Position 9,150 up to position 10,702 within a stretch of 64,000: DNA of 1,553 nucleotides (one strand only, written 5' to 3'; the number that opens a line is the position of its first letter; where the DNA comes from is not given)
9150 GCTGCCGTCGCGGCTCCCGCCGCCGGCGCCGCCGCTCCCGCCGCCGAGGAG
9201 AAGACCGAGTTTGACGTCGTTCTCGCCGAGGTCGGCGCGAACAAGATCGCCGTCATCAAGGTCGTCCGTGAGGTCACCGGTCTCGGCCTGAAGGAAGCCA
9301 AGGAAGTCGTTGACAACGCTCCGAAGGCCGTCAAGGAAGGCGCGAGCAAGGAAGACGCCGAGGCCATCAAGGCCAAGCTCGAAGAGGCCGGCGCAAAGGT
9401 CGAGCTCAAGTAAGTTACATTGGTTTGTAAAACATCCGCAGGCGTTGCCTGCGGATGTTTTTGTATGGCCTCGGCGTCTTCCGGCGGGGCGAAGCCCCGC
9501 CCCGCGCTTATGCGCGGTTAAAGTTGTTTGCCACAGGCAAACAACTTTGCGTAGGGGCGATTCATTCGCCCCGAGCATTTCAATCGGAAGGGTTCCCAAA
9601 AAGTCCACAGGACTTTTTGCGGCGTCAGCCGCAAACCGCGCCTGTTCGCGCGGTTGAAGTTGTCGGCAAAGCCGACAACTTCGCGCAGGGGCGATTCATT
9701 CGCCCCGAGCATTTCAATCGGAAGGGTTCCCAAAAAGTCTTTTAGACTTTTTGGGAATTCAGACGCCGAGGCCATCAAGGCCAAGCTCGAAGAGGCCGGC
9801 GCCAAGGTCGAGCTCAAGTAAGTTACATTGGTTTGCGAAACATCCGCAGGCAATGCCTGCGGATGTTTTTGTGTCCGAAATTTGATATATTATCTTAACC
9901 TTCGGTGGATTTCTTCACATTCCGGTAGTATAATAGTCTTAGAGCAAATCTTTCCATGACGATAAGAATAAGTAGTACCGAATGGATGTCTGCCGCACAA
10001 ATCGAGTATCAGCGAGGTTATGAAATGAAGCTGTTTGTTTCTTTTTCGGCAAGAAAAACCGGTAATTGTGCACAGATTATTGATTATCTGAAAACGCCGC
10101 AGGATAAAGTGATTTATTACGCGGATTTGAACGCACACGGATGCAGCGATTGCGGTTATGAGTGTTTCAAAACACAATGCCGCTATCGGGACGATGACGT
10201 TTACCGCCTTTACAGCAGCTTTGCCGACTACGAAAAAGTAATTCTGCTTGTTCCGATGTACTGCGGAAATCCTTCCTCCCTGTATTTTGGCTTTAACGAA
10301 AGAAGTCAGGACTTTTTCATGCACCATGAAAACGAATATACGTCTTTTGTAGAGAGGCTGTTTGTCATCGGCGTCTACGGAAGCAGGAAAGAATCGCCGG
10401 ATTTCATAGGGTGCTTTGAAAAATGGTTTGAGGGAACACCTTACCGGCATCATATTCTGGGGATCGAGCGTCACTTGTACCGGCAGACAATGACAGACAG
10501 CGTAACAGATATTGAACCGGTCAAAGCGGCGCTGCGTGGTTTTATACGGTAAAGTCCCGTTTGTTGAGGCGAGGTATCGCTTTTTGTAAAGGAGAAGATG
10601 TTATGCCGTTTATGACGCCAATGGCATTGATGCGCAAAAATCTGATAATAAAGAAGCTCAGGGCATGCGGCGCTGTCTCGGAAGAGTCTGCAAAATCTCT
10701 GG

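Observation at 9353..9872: rplL 3' end and terminator duplicated around a 296-bp hairpin array that begins with an inverted copy of the duplication's first 12 nt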

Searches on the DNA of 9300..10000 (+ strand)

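Call 14: search_rna_families(source=window, start=9300, end=10000, threshold=evalue, max_evalue=10)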
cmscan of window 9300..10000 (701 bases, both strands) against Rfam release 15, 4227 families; matches with E-value up to 10: 18.
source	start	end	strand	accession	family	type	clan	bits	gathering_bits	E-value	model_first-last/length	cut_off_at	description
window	9617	9685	+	RF02233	sX14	Gene; sRNA;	-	21.5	80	0.12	1-92/92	no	Xanthomonas sRNA sX14/Xoo3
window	9838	9868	+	RF04255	MIR8001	Gene; miRNA;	-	19.5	90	0.65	15-51/67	no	MIR8001 microRNA precursor family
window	9428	9462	-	RF04153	MIR856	Gene; miRNA;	-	17.3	297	0.087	1-258/258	no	MIR856 microRNA precursor family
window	9429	9461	+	RF04255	MIR8001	Gene; miRNA;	-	17.2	90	2.6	14-52/67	no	MIR8001 microRNA precursor family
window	9429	9461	-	RF04255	MIR8001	Gene; miRNA;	-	16.9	90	3.1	14-52/67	no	MIR8001 microRNA precursor family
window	9429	9461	-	RF04038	mir-5985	Gene; miRNA;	-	16.1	100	5.2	22-52/74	no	mir-5985 microRNA precursor family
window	9429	9461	+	RF04038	mir-5985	Gene; miRNA;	-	16.1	100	5.2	22-52/74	no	mir-5985 microRNA precursor family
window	9431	9586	-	RF01670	P17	Gene; sRNA;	-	15.9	45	0.14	1-282/282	no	Pseudomonas sRNA P17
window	9814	9872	+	RF02374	YenS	Gene; sRNA;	-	15.5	80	0.73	1-169/169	no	Yersinia YenS sRNA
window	9835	9877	-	RF04038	mir-5985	Gene; miRNA;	-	15.5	100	7.9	1-74/74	no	mir-5985 microRNA precursor family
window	9838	9868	+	RF04038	mir-5985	Gene; miRNA;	-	15.4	100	8.4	23-51/74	no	mir-5985 microRNA precursor family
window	9486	9573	+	RF03235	mir-2543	Gene; miRNA;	-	15.2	70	4.8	1-116/116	no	mir-2543 microRNA precursor family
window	9300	9479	+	RF02225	sX6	Gene; sRNA;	-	15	40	0.14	135-342/342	5'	Proteobacterial sRNA sX6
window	9419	9469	+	RF02067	STnc310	Gene; sRNA;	-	14.8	40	6.9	1-61/61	no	Salmonella enterica sRNA STnc310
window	9635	9682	+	RF02470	Ms_IGR-8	Gene; sRNA;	-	14.7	44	1.8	1-63/63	no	Mycobacterium sRNA Ms_IGR-8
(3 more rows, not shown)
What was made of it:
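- On Any Rfam RNA family: In 9300-10000 the best match is 21.5 bits against a threshold of 80 (call 14).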

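Call 66: search_dna_similar(query=window:9465-9760:+, collection=plasmids, mode=distant, max_rows=5)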
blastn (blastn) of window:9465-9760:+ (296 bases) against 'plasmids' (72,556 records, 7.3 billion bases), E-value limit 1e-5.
No match.

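Call 67: build_rna_model(alignment_id=A2, structure=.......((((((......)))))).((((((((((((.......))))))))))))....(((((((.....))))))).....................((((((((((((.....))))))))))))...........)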
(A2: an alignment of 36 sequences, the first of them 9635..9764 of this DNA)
Model R1 built from alignment A2 (36 sequences, 141 columns); structure: as given.
model positions 131; base pairs 37; branch points 3; effective number of sequences 1.16; information 0.589 bits per position. Calibrated on 0.2 Mb of random sequence (short: E-values are rough).
structure used (alignment columns):
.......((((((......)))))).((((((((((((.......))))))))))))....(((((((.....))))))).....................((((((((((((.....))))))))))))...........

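Call 68: search_with_rna_model(model_id=R1, sources=[window, L001, L003, L004, L011, L012, L013, L014, L015, L016, L017, L018, L019, L020, L021, L022, L023, L024, L025, L026, L027, L028, L029, L030, L031, L032, L033, L034, L035, L036, L037, L038, L039, L040, L041, L042, L043, L044, L045, L046, L047, L048, L049, L050, L051, L052, L053, L059, L060, L061, L062, L066], max_evalue=0.01)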
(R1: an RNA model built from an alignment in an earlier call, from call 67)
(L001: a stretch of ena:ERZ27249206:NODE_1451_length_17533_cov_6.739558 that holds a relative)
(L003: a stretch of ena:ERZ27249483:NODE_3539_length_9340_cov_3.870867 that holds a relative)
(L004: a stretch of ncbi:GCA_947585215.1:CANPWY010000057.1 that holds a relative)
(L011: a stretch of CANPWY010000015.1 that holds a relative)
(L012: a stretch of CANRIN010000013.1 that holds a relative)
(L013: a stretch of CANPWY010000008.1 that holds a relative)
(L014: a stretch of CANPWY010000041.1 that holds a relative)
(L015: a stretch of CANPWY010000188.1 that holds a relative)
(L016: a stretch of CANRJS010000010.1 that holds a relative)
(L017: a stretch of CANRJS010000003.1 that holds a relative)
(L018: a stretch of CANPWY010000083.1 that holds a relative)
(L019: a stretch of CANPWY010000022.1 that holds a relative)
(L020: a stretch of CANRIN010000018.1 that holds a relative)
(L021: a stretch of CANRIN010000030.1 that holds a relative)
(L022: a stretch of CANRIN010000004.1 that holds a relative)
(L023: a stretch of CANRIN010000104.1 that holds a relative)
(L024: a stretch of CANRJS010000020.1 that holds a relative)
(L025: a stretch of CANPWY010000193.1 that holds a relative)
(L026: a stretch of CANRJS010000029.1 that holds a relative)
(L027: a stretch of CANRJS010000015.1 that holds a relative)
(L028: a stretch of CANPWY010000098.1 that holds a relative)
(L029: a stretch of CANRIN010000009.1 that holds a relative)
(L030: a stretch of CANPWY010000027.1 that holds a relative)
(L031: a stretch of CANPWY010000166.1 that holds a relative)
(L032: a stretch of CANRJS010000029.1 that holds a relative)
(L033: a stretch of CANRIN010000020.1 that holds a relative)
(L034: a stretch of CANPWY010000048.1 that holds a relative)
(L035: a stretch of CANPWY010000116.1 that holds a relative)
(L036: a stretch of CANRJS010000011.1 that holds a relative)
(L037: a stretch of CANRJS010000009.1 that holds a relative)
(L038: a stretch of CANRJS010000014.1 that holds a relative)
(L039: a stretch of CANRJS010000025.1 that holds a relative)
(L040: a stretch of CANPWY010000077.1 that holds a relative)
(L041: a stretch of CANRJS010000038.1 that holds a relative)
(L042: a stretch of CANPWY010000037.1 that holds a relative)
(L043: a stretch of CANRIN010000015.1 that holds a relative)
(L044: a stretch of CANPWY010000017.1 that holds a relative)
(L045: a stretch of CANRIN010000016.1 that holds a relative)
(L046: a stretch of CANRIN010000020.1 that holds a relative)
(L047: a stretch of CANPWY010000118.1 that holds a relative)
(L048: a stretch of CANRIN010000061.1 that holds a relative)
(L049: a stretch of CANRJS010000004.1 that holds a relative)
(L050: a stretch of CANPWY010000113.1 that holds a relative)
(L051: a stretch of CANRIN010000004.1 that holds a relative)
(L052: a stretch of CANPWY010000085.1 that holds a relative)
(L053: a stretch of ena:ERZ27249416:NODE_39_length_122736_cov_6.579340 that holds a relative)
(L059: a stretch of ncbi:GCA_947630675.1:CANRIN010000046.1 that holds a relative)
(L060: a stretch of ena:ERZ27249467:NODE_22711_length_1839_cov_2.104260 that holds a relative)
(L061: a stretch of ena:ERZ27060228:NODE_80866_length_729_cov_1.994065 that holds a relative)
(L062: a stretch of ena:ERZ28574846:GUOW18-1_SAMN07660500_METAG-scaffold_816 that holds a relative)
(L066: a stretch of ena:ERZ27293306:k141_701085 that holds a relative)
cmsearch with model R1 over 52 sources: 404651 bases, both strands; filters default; matches with E-value up to 0.01: 139.
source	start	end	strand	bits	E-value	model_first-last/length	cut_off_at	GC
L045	7661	7791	-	155.7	1.1e-41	1-131/131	no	0.6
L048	4073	4203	+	152.3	9.7e-41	1-131/131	no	0.58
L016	2734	2862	-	152.2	1e-40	1-131/131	no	0.6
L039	2096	2225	+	151.4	1.7e-40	1-131/131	no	0.58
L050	358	487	+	151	2.2e-40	1-131/131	no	0.58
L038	1531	1659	-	151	2.3e-40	1-131/131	no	0.64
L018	4090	4219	-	149.6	5.6e-40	1-131/131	no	0.58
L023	2755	2884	+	148.6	1.1e-39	1-131/131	no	0.6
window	9635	9765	+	147.7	1.9e-39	1-131/131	no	0.53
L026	1291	1418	+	146.8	3.3e-39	1-131/131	no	0.63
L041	5331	5461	-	146.6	3.8e-39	1-131/131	no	0.6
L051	5922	6049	+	145.1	9.9e-39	1-131/131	no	0.66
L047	4023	4150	-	145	1.1e-38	1-131/131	no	0.66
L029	3309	3439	-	144.5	1.5e-38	1-131/131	no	0.63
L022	6469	6599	-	143.2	3.5e-38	1-131/131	no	0.62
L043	3492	3622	-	143.2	3.5e-38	1-131/131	no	0.62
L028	2649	2779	+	142.7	4.8e-38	1-131/131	no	0.59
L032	3754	3882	+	142.6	5.1e-38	1-131/131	no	0.63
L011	6289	6419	-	141.4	1.1e-37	1-131/131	no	0.63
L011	5855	5985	-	139.2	4.7e-37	1-131/131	no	0.62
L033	5089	5217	-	138.6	6.8e-37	1-131/131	no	0.58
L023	2978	3105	+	138.6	6.8e-37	1-131/131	no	0.64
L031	1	122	-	137.6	1.3e-36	1-124/131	3'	0.65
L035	772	901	+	137.5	1.4e-36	1-131/131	no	0.62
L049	1254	1380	-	137.1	1.8e-36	1-131/131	no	0.65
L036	5220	5348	+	135.8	4.2e-36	1-131/131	no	0.62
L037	4809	4931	+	135.1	6.6e-36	1-131/131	no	0.63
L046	6866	6990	-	135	7e-36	1-131/131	no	0.6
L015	44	168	+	132.3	4.2e-35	1-131/131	no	0.6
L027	2415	2545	+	132.1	4.5e-35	1-131/131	no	0.6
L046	6718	6842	-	132.1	4.7e-35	1-131/131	no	0.62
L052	600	729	+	131.5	6.7e-35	1-131/131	no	0.62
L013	1354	1476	-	130.8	1.1e-34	1-131/131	no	0.62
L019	6646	6770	+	126.9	1.3e-33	1-131/131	no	0.56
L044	6002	6132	-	125.9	2.6e-33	1-131/131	no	0.66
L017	4125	4256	+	125.8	2.7e-33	1-131/131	no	0.63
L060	1677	1807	+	124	8.8e-33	1-131/131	no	0.5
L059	3966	4096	+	122.6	2.2e-32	1-131/131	no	0.5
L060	1403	1533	+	122.1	2.9e-32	1-131/131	no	0.5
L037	7501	7629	+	121.1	5.8e-32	1-131/131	no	0.61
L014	7340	7470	+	120.5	8.6e-32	1-131/131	no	0.58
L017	3977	4105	+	118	4.4e-31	1-131/131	no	0.66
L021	2908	3037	+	117.5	6e-31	1-131/131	no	0.52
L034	4292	4414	+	115.7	1.8e-30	1-131/131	no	0.62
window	9501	9631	+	115.4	2.3e-30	1-131/131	no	0.54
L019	414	542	+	115.3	2.4e-30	1-131/131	no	0.62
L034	3635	3764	-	112.8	1.3e-29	1-131/131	no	0.58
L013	3118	3242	-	112.3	1.7e-29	1-131/131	no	0.58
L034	134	268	-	111.8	2.3e-29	1-131/131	no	0.57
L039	1950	2076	+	109.5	1.1e-28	1-131/131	no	0.67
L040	192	316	+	109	1.4e-28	1-131/131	no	0.66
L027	6275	6402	+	106.2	8.8e-28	1-131/131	no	0.6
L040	23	155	+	104.1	3.6e-27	1-131/131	no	0.61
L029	3444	3555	-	101.9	1.4e-26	1-131/131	no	0.62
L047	2646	2769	-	99.1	9.1e-26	1-131/131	no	0.59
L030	967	1174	-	97.7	2.1e-25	1-131/131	no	0.61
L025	2504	2712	-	96.3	5.4e-25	1-131/131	no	0.59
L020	518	731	-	95.8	7.6e-25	1-131/131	no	0.58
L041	5462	5578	-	92.8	5.4e-24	1-131/131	no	0.63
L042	5828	5911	-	92.2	7.7e-24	46-131/131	5'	0.62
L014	6111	6325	+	91.7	1.1e-23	1-131/131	no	0.61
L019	6185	6396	-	90.8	1.9e-23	1-131/131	no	0.6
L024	6247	6363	+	87.9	1.2e-22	1-131/131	no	0.63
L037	7188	7402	+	86.4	3.4e-22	1-131/131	no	0.57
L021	2702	2827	+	84.4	1.2e-21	1-131/131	no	0.58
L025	2179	2391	-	84.2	1.4e-21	1-131/131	no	0.6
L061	640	729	+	82.3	4.8e-21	1-90/131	3'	0.53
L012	2796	3003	+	80.6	1.4e-20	1-131/131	no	0.63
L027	1953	2167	+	75.5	3.7e-19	1-131/131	no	0.6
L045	7793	7899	-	69.6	1.8e-17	1-131/131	no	0.6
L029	5098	5238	-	66.2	1.5e-16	1-131/131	no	0.58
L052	524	571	+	48.7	1.3e-11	73-122/131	no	0.65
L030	865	946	-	43.8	3.1e-10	1-131/131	no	0.5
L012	1417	1553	-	43.6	3.5e-10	1-131/131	no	0.64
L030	732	837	-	39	7.2e-09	1-131/131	no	0.6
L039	2033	2169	-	35.6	6.3e-08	1-131/131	no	0.65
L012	1155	1291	-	34.7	1.1e-07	1-131/131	no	0.64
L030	1155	1248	+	34.1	1.6e-07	1-131/131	no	0.67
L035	628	751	+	33.5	2.5e-07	1-131/131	no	0.56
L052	373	476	+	32.3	5.5e-07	1-131/131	no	0.62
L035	708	791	-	30.2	2.1e-06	1-131/131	no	0.65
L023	2839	2997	-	29.8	2.7e-06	1-131/131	no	0.62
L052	536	675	-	29.8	2.7e-06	1-131/131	no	0.64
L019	6125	6229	+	29.1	4.2e-06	1-131/131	no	0.66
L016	2630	2778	+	28.9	5e-06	1-131/131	no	0.62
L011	6194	6333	+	28.6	5.9e-06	1-131/131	no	0.62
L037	7356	7572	-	28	8.8e-06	1-131/131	no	0.65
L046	6823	6912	+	27.9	9.2e-06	1-131/131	no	0.67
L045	7598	7707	+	27.6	1.1e-05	1-131/131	no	0.64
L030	927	1011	+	27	1.7e-05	1-131/131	no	0.69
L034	3842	4040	-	25.8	3.7e-05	1-131/131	no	0.58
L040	109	211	-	25.7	3.9e-05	1-131/131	no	0.64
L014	6279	6370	-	25.2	5.2e-05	1-131/131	no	0.58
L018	4143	4296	+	23.7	0.00015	1-131/131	no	0.6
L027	2501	2643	-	23.6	0.00015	1-131/131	no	0.62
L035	858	1005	-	23.5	0.00016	1-131/131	no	0.68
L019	6724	6877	-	23.5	0.00016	1-131/131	no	0.6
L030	1204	1326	-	22.8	0.00026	1-131/131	no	0.54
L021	2991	3097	-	22.6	0.00028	1-131/131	no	0.43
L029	5052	5143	+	22.5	0.0003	1-131/131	no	0.42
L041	5339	5368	+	22.1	0.00039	93-122/131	no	0.6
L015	131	159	-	21.8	0.00047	94-122/131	no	0.62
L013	3054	3164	+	21.6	0.00054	1-131/131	no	0.58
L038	1435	1575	+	21.5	0.0006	1-131/131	no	0.69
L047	4103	4129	+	21.2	0.00071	22-48/131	no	0.59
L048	4157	4254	-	21.1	0.00078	1-131/131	no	0.67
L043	3425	3536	+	20.9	0.00084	1-131/131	no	0.64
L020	665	808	+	20.3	0.0012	1-131/131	no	0.52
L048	4299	4433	-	20.1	0.0014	1-131/131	no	0.56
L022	6334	6513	+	20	0.0015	1-131/131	no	0.58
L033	5097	5126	+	19.9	0.0016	93-122/131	no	0.57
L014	7424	7527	-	19.8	0.0017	1-131/131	no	0.55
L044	5927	6048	+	19.8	0.0017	1-131/131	no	0.7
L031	1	38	+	19.8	0.0018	92-131/131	5'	0.74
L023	2776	2802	-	19.7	0.0019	22-48/131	no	0.63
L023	2999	3025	-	19.7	0.0019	22-48/131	no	0.63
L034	4379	4406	-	19.6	0.002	93-122/131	no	0.68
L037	4887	5035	-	19.6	0.0021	1-131/131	no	0.65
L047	4030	4057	+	19.5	0.0022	93-122/131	no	0.75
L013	1362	1389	+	19.5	0.0022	93-122/131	no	0.75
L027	6365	6394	-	19.4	0.0023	93-122/131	no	0.57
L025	2344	2370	+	19.1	0.0028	22-48/131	no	0.67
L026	1383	1410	-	19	0.0029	93-122/131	no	0.71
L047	2558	2691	+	19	0.003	1-131/131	no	0.5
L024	6328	6355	-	18.9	0.0032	93-122/131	no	0.75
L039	2189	2217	-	18.9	0.0033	93-122/131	no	0.52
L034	3643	3672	+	18.9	0.0033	93-122/131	no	0.67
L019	435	461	-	18.7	0.0036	22-48/131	no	0.56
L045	7744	7770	+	18.7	0.0036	22-48/131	no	0.52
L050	451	479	-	18.6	0.0039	93-122/131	no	0.52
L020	526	554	+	18.6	0.0039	93-122/131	no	0.52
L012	2968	2995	-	18.3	0.0046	93-122/131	no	0.82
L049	1262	1289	+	18.3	0.0046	93-122/131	no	0.82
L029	3560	3697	-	18.2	0.0049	1-131/131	no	0.54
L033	5443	5559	-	17.9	0.006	1-131/131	no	0.53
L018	4098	4126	+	17.7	0.0067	93-122/131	no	0.55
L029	3392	3418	+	17.6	0.0075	22-48/131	no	0.59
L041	5414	5440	+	17.6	0.0075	22-48/131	no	0.59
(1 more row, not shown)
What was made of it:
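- On REP/BIME-type extragenic palindromic repeats: About 70 strong covariance-model matches in roughly 340 kb (call 68).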

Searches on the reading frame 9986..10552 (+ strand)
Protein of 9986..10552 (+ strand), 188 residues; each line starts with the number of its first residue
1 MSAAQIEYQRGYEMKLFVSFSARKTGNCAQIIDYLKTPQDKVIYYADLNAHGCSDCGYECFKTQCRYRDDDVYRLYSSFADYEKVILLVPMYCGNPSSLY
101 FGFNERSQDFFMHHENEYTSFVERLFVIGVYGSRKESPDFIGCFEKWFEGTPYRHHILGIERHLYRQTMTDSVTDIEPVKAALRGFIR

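Call 46: find_encoding_contigs(protein=window:9986-10552:+, flank=2500, max_places=10)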
Protein window:9986-10552:+ (188 aa): 4 contigs read that carry it; 1 place shown.
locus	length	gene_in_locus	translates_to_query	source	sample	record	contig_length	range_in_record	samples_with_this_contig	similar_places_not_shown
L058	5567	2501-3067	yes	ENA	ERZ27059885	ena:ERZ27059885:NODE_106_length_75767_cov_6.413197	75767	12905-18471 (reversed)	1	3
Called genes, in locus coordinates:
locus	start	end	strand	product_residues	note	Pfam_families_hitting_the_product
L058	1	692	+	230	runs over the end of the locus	PF00687:Ribosomal_L1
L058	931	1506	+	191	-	PF00466:Ribosomal_L10, PF27436:RL10_C (faint)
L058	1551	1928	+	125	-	PF16320:Ribosomal_L12_N, PF00542:Ribosomal_L12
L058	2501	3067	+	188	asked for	-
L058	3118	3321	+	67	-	-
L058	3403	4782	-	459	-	PF01554:MatE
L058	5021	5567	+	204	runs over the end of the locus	PF12464:Mac, PF00132:Hexapep, PF14602:Hexapep_2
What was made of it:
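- Checked: Three further contigs carry the same allele of the downstream gene (call 46).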
